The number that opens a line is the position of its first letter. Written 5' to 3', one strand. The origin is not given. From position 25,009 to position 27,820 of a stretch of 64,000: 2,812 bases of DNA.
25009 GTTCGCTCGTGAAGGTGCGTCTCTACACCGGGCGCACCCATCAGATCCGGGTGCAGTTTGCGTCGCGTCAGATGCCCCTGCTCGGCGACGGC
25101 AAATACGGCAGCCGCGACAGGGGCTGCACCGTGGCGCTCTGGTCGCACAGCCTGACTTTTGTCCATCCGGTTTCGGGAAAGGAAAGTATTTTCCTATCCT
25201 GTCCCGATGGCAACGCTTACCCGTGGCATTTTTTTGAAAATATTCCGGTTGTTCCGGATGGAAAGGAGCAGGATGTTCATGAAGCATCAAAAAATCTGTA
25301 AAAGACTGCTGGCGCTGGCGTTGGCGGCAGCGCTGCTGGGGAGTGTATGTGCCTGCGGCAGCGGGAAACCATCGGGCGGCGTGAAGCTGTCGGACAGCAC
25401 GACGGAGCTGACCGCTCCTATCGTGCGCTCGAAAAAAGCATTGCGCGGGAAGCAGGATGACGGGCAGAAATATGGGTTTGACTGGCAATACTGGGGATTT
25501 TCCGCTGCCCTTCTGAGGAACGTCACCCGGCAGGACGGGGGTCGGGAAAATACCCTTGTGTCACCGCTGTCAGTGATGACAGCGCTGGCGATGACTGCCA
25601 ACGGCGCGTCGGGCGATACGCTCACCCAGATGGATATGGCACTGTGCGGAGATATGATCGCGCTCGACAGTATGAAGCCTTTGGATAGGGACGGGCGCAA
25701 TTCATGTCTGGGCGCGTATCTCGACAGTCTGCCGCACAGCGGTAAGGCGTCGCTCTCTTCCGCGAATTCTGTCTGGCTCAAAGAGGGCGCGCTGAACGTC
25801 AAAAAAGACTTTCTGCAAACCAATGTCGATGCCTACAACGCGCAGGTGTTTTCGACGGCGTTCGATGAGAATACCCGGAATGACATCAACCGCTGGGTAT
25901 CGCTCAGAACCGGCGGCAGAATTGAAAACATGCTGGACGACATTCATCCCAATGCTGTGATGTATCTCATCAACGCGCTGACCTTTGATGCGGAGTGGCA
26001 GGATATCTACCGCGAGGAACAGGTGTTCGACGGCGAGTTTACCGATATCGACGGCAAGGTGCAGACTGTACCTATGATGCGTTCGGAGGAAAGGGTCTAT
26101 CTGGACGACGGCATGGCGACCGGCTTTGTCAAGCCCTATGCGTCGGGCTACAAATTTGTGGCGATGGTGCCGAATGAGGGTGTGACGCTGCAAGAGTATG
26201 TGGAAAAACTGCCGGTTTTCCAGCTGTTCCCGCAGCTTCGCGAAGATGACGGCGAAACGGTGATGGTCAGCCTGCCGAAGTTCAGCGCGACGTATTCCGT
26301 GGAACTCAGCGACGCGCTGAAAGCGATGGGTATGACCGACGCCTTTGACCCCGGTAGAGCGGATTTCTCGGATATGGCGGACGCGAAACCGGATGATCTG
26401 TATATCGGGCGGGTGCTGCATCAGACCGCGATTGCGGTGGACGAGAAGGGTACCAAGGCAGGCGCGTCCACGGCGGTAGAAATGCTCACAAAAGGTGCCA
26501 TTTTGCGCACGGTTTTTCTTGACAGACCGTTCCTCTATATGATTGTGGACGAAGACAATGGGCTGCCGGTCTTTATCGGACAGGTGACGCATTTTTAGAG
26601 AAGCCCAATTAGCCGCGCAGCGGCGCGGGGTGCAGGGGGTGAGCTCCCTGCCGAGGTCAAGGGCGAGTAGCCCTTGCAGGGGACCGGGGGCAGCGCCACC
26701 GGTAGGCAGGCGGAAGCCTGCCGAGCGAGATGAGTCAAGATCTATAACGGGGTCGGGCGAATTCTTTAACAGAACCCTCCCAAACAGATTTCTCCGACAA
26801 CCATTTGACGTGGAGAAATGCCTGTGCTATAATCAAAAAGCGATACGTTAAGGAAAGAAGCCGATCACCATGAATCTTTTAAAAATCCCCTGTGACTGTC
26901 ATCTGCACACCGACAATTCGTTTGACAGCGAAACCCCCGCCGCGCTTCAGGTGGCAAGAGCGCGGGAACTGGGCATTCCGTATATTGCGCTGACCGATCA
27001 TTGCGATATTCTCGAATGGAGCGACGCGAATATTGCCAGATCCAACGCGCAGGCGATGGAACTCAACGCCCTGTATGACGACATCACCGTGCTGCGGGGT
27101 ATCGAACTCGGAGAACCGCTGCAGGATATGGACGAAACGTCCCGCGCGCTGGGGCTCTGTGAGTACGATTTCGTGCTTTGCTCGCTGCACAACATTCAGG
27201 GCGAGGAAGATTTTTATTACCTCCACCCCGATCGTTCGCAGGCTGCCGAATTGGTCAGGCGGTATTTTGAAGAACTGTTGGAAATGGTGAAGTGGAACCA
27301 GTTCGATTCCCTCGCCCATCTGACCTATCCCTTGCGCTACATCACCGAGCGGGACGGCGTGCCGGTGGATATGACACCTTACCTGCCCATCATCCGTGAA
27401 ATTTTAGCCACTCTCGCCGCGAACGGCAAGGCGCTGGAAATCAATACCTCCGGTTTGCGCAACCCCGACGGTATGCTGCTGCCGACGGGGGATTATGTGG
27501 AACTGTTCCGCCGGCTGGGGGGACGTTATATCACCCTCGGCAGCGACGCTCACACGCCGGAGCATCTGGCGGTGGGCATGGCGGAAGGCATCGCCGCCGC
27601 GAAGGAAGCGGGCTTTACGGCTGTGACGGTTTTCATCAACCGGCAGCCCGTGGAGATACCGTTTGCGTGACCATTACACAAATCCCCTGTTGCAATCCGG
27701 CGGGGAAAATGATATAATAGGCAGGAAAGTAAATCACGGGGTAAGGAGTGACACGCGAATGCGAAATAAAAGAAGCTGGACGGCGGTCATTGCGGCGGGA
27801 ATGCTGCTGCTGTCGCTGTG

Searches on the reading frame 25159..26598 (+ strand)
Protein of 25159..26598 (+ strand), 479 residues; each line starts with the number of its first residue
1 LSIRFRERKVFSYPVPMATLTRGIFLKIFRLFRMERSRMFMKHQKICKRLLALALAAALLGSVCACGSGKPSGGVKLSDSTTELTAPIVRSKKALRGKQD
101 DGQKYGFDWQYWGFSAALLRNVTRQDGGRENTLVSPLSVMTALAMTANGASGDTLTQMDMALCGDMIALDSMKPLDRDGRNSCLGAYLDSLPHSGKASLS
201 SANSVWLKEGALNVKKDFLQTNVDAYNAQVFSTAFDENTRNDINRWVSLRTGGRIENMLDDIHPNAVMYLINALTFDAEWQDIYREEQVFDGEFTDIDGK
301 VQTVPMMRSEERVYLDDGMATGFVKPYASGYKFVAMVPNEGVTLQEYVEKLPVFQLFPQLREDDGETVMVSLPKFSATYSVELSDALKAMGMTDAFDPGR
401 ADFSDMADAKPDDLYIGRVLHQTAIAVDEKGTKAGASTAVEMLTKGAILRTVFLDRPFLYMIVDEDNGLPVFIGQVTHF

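Call 80: search_protein_families(library=pfam, proteins=[window:25159-26598:+], max_evalue=0.00001)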
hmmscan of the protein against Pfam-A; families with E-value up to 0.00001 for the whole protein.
window:25159-26598:+ (479 aa): 1 family
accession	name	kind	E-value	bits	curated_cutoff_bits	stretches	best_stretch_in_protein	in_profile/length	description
PF00079.25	Serpin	-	6.3e-83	279.5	27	1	114-478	6-369/370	Serpin (serine protease inhibitor)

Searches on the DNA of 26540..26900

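Call 8: search_rna_families(source=window, start=26540, end=26900, threshold=evalue, max_evalue=10, show_alignments=3)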
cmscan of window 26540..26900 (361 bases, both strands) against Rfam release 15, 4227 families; matches with E-value up to 10: 3.
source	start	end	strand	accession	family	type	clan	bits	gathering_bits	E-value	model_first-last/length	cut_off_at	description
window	26618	26684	+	RF02937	Clostridiales-2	Gene; sRNA;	-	16.8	58.6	0.21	1-82/82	no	Clostridiales-2 RNA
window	26705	26722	-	RF02603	BASRCII26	Gene; sRNA;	-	11.4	218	1.7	7-24/190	no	Brucella sRNA CII26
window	26558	26900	+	RF01946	KCNQ1OT1_1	Gene; lncRNA;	-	9.4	70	0.18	1-308/464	3'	KCNQ1 overlapping transcript 1 conserved region 1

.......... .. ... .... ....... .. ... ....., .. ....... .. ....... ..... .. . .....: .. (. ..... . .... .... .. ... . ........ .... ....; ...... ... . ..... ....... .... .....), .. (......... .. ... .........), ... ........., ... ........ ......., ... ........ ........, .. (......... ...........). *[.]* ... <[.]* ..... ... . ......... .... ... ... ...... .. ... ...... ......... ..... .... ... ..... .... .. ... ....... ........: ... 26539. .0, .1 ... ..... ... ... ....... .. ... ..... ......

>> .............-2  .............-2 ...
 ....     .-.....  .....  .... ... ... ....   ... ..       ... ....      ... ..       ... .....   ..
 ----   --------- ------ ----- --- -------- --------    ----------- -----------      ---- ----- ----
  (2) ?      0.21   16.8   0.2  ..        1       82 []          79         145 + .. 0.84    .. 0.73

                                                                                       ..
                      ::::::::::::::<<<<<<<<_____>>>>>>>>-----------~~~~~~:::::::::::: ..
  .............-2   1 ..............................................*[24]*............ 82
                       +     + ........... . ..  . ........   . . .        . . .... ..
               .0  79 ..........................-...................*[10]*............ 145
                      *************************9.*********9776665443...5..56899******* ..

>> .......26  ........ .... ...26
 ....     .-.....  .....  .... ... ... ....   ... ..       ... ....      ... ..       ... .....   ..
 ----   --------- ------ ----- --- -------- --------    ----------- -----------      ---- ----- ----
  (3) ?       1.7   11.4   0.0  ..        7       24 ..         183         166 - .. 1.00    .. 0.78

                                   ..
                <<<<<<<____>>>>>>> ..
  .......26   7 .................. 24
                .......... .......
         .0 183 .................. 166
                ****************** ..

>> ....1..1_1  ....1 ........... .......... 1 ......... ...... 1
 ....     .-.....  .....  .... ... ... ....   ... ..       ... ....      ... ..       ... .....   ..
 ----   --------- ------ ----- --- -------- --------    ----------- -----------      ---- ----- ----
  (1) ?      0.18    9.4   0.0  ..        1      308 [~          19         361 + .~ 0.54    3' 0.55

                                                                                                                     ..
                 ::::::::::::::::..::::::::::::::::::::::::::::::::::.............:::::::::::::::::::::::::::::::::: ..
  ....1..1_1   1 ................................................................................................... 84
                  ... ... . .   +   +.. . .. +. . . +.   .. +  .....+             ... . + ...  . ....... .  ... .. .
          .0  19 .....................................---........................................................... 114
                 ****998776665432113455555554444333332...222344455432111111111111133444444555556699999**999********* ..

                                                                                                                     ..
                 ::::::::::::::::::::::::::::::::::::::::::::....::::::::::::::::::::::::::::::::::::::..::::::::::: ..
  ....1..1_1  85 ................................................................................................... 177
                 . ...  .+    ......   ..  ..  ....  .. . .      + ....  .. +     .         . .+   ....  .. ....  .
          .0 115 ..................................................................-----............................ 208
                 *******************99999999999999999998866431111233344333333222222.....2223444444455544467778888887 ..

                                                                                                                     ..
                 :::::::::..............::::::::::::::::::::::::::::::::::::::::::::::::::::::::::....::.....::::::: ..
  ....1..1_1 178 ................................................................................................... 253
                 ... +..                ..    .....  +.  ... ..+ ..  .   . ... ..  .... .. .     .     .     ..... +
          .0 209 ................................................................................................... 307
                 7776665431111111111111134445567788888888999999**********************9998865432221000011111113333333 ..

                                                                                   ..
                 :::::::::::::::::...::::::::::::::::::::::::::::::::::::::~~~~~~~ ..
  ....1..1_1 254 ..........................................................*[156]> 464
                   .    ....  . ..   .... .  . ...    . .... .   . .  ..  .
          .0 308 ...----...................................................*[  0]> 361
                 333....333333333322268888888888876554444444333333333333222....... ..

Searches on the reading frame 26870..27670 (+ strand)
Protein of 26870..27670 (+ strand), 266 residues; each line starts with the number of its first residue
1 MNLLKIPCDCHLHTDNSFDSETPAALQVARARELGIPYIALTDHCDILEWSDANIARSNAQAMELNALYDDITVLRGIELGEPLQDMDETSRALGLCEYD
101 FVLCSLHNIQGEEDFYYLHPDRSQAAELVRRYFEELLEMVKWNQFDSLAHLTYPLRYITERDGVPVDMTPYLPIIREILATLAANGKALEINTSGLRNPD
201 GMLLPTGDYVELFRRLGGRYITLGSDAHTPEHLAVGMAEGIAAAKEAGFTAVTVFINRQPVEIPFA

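Call 80: search_protein_families(library=pfam, proteins=[window:26870-27670:+], max_evalue=0.00001)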
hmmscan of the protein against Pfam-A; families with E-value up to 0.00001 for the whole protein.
window:26870-27670:+ (266 aa): 1 family
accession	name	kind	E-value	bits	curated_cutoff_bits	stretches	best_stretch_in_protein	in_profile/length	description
PF02811.25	PHP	-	2.5e-24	86.9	26.4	1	9-194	1-164/164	PHP domain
